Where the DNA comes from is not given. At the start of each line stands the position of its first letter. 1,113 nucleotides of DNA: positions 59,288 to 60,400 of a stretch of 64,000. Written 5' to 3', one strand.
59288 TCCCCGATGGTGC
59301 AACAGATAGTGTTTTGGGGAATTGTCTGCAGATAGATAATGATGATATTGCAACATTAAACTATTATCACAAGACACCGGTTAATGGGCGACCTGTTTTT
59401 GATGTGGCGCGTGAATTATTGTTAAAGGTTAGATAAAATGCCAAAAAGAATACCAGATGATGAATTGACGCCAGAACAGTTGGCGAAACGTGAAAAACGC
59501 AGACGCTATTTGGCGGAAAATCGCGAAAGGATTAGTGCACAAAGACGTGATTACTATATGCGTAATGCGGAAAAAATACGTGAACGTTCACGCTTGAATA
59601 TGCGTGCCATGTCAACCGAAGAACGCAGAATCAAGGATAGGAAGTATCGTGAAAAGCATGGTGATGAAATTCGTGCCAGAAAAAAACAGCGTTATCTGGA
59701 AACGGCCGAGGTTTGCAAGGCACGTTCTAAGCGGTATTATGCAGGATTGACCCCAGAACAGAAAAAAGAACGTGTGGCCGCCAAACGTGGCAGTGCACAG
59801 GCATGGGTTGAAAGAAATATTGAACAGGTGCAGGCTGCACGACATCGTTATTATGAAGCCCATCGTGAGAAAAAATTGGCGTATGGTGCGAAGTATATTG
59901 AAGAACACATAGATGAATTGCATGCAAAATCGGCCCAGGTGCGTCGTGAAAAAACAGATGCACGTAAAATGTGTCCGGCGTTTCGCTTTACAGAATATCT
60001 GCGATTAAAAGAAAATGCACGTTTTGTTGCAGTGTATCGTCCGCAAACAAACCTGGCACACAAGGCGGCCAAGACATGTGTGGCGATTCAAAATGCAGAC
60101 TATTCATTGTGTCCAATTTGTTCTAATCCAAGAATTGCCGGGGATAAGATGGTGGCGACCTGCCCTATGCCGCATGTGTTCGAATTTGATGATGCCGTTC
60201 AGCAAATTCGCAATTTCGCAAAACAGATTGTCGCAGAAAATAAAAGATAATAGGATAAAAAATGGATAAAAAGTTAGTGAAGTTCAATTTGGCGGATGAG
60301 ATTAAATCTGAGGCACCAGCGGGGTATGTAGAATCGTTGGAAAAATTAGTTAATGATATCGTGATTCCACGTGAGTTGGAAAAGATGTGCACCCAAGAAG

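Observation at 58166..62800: Uncharacterised five-gene operon: HNH nuclease, radical SAM, basic repeat protein and two paralogs, next to tRNA-Gly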

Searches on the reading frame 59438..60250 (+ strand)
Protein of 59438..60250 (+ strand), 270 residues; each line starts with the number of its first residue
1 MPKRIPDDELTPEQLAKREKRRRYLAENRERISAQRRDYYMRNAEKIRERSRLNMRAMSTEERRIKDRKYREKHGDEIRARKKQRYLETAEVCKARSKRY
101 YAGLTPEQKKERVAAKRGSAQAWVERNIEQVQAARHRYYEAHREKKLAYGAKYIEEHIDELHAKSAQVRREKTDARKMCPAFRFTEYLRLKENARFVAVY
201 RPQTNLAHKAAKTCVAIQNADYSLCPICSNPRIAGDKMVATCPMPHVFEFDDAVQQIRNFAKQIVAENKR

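Call 4: search_protein_families(library=pfam, proteins=[window:59438-60250:+], max_evalue=1)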
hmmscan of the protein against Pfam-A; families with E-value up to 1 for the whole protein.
window:59438-60250:+ (270 aa): 1 family
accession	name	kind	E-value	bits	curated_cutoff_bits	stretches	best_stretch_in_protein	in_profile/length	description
PF07094.16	DUF1357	-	0.0045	17.6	22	0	15-91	10-82/223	Protein of unknown function (DUF1357)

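Call 5: search_protein_families(library=phrogs, proteins=[window:59438-60250:+], max_evalue=0.1)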
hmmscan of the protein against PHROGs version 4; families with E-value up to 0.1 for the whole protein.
window:59438-60250:+ (270 aa): 2 families
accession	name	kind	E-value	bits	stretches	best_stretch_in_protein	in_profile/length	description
phrog_17714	-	unknown function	0.00082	20.7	1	10-51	6-49/129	-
phrog_7091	-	DNA, RNA and nucleotide metabolism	0.0013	20.1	1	81-170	42-124/132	HNH endonuclease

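Call 6: search_protein_families(library=padloc, proteins=[window:59438-60250:+], max_evalue=0.1)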
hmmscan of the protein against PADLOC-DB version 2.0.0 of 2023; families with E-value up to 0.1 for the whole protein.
window:59438-60250:+ (270 aa): 0 families

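Call 7: search_protein_families(library=ncbifam, proteins=[window:59438-60250:+], max_evalue=0.1)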
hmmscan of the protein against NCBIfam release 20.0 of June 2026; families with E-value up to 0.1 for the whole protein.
window:59438-60250:+ (270 aa): 0 families

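Call 20: find_homologous_proteins(query=window:59438-60250:+)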
Query window:59438-60250:+ (270 aa): 20 proteins with E <= 0.001 among 788 candidates.
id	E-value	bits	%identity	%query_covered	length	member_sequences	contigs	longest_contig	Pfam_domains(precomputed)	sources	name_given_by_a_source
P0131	4.9e-164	562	96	100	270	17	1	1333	-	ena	-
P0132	2.2e-130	452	80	100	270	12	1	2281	-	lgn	-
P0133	4.1e-115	402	71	100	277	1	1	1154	-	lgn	-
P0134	2.7e-106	373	67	100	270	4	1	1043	-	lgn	-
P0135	4.9e-105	369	66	100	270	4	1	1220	-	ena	-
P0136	1.0e-100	355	64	99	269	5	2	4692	-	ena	-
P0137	6.0e-99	349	62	100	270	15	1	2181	-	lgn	-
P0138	2.0e-96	341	62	100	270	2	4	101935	-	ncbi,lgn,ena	-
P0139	1.6e-94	334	61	100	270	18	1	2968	-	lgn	-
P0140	7.1e-94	332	60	100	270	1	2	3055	-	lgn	-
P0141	3.6e-89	317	59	100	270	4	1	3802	-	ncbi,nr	ncbi:MAG: hypothetical protein IJE82_02625 [Alphaproteobacteria bacterium]|nr:hypothetical protein [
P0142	1.0e-88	315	58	100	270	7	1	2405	-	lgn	-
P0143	8.2e-72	260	57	77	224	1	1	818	-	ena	-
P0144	7.7e-65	237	56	78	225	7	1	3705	-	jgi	jgi:hypothetical protein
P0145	1.9e-64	236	55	79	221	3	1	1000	-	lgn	-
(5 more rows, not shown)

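Call 65: predict_structure(alignment_id=A4)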
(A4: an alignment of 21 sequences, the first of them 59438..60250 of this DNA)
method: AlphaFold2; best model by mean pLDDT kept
length: 270 residues; sequences in the alignment: 21
mean_pLDDT: 74.6   pTM: 0.30
mean pLDDT of the five models: 74.6, 74.3, 73.9, 73.5, 73.4
residues with pLDDT >= 90: 114; 70-90: 52; 50-70: 52; < 50: 52
segments of 3 or more residues with pLDDT < 50: 175-190, 192-212, 242-249, 267-270
pLDDT, mean of each block of 10 residues (from residue 1): 73 90 92 92 92 91 92 92 89 90 92 90 92 91 90 91 80 50 42 42 42 54 57 56 49 56 48
secondary structure, 60 per line:
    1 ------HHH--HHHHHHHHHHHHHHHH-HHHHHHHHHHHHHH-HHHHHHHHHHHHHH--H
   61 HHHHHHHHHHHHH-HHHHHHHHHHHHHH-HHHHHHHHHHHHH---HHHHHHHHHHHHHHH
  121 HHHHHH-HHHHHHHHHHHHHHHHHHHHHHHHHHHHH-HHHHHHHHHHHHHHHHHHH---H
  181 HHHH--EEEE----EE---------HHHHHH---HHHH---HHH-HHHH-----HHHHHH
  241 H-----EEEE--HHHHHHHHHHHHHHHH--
elements in order: H12-27 H29-42 H44-57 H60-73 H75-88 H90-102 H106-126 H128-156 H158-176 H180-184 E187-190 H206-211 H215-218 H226-229 H235-241 E247-250 H253-268

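Call 71: find_related_loci(query=A4, collection=metagenome_contigs, flank=4000)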
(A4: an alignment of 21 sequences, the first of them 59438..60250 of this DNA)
Query A4 (270 aa) in metagenome_contigs; peptide patterns used: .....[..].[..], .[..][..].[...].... (x = any residue, [..] = any of these).
40 stretches matched a pattern; 1 encode a relative of the query (tblastn E <= 1e-3); 1 distinct loci.
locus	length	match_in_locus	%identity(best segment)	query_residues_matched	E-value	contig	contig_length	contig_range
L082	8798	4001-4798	63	3-268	4e-110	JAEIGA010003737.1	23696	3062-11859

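Call 85: fold_search(model_id=the predicted structure, library=pdb)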
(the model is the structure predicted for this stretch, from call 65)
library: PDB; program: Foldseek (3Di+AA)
matches with E <= 10: 1; with E <= 0.001: 0
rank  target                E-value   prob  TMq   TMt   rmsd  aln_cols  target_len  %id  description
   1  6zqb_UN               9.6e+00  0.01  0.09  0.16  32.3       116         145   19  Cryo-EM structure of the 90S pre-ribosome from Saccharomyces cerevisiae, state B2 (released 2020-09-23)

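Call 91: search_dna_similar(query=window:59438-60250:+, collection=phages, mode=protein, max_evalue=0.001, max_rows=8)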
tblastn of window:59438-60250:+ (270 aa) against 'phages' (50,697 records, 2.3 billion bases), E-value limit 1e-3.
No match.
